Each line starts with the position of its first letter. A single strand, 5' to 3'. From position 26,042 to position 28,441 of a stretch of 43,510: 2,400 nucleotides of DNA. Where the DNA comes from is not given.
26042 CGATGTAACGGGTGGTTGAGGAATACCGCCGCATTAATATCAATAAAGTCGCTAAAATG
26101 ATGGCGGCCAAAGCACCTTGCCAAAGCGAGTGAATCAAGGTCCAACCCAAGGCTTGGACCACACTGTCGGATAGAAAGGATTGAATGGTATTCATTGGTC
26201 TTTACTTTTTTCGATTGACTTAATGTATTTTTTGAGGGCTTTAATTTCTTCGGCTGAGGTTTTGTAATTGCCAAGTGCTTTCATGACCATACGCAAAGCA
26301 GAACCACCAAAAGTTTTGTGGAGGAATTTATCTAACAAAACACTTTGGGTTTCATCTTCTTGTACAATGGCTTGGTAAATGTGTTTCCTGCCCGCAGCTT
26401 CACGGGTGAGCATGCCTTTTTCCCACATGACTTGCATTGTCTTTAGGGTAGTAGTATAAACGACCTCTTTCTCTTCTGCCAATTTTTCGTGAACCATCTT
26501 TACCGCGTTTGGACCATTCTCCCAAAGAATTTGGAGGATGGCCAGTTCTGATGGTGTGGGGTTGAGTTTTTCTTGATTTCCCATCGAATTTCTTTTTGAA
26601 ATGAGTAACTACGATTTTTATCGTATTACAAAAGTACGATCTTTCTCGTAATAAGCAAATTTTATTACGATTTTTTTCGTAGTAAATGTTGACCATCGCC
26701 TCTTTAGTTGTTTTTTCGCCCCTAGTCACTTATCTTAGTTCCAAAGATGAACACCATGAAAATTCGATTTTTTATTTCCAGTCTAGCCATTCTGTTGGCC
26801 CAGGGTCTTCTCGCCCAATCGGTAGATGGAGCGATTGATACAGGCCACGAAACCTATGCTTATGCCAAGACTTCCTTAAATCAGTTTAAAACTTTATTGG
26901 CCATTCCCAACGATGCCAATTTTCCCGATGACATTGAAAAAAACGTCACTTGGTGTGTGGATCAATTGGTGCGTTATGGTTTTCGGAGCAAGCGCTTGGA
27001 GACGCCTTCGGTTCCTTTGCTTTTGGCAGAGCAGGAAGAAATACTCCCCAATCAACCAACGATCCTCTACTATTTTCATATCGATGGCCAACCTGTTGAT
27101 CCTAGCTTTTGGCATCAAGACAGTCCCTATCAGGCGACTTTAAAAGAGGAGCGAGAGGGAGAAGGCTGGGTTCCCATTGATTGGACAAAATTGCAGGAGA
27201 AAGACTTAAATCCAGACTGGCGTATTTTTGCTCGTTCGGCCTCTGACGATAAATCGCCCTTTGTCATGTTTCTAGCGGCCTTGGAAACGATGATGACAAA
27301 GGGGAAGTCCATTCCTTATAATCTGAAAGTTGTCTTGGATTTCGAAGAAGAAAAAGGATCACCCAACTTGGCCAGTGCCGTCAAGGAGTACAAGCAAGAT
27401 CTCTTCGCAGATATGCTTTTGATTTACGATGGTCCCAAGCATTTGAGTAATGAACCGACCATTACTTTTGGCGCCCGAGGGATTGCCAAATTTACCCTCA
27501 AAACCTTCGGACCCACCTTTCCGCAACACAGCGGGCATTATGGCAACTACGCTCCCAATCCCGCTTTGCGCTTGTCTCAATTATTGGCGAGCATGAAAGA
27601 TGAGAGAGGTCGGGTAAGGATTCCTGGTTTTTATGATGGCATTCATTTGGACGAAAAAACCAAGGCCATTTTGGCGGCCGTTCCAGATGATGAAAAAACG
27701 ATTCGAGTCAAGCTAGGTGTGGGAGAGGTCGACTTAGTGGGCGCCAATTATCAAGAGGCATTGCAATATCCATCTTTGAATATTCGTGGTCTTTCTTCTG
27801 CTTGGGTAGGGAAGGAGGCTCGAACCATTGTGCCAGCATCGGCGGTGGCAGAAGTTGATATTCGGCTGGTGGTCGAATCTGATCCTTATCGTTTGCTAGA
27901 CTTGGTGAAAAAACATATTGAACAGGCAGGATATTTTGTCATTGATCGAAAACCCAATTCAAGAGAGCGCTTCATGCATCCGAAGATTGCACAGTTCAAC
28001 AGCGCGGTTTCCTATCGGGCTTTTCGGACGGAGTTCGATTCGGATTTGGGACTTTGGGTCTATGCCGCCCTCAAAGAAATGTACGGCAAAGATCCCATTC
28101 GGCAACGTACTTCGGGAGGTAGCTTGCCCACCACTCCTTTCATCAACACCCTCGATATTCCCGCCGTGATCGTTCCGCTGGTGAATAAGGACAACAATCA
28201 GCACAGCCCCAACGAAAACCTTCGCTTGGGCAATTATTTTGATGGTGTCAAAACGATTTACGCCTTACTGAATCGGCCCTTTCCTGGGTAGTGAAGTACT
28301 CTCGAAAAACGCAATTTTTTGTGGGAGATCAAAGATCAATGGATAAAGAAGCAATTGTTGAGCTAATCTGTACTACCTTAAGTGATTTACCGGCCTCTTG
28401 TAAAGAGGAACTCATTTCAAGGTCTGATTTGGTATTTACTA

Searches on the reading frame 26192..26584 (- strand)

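Call 8: search_protein_families(library=pfam, proteins=[window:26192-26584:-], max_evalue=0.01)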
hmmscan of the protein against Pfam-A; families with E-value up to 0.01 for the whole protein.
window:26192-26584:- (130 aa): 3 families
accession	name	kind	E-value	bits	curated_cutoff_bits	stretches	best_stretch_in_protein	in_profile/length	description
PF03965.22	Penicillinase_R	-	2e-26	93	22.6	1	10-122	2-114/115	Penicillinase repressor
PF01978.25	TrmB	-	0.0075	16.5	25.6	0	8-73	5-65/68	Sugar-specific transcriptional regulator TrmB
PF21774.3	NagJ_C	-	0.0081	17.3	28.3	0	4-47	46-89/114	Hyaluronidase post-catalytic domain-like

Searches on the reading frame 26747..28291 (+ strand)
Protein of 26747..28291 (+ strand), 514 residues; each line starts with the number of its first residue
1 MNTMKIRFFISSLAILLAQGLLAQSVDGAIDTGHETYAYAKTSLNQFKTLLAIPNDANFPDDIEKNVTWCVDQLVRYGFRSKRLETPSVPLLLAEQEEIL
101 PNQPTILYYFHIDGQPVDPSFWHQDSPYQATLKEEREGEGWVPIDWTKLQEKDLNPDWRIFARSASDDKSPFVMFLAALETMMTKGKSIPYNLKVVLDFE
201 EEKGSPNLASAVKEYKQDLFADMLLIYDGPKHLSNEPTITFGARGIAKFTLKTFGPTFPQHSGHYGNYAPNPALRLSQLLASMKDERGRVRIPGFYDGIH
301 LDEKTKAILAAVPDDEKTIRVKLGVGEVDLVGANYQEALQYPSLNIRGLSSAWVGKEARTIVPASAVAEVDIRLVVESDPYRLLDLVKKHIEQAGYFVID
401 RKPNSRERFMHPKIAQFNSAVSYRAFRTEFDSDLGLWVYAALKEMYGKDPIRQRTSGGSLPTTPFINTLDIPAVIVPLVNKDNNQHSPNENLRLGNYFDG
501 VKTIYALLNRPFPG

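Call 8: search_protein_families(library=pfam, proteins=[window:26747-28291:+], max_evalue=0.01)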
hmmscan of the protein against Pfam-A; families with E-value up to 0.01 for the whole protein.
window:26747-28291:+ (514 aa): 2 families
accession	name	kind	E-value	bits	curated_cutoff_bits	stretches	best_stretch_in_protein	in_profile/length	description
PF01546.33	Peptidase_M20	-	2.8e-17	63.8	24.6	1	138-509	26-205/206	Peptidase family M20/M25/M40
PF07687.19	M20_dimer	-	5.9e-11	42.7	21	1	242-394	2-102/107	Peptidase dimerisation domain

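Call 63: find_homologous_proteins(query=window:26747-28288:+, max_evalue=1e-30)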
Query window:26747-28288:+ (514 aa): 8000 proteins with E <= 1e-30 among 8000 candidates; the best 120 are listed.
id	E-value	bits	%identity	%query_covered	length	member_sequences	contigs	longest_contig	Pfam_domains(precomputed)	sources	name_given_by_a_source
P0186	0.0e+0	1174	100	99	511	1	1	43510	PF01546.34,PF07687.20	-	-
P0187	4.8e-296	1000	85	99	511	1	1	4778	PF01546.34,PF07687.20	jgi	-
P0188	4.0e-264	895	80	94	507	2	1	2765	PF01546.34,PF07687.20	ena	-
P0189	1.0e-240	818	72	94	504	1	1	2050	PF01546.34,PF07687.20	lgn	-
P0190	2.4e-238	810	71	94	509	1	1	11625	PF01546.34,PF07687.20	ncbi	ncbi:MAG: M20/M25/M40 family metallo-hydrolase [Bacteroidota bacterium]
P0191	1.1e-237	808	71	94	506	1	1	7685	PF01546.34,PF07687.20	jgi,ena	-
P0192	1.3e-236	804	68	99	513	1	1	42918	PF01546.34,PF07687.20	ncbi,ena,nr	ncbi:MAG TPA: M20/M25/M40 family metallo-hydrolase [Bacteroidetes bacterium]|nr:M20/M25/M40 family m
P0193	2.0e-236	804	69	99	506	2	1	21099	PF01546.34,PF07687.20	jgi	-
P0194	3.5e-235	800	68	97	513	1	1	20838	PF01546.34,PF07687.20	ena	-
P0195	4.8e-235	799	70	98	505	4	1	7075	PF01546.34,PF07687.20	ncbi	-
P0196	7.4e-235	798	69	97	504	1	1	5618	PF01546.34,PF07687.20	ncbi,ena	-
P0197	1.0e-234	798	70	94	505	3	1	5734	PF01546.34,PF07687.20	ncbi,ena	-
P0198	1.0e-234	798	68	98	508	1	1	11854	PF01546.34,PF07687.20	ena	-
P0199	1.9e-234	797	67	98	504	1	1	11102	PF01546.34,PF07687.20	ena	-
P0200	2.7e-232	790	66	99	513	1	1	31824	PF01546.34,PF07687.20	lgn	-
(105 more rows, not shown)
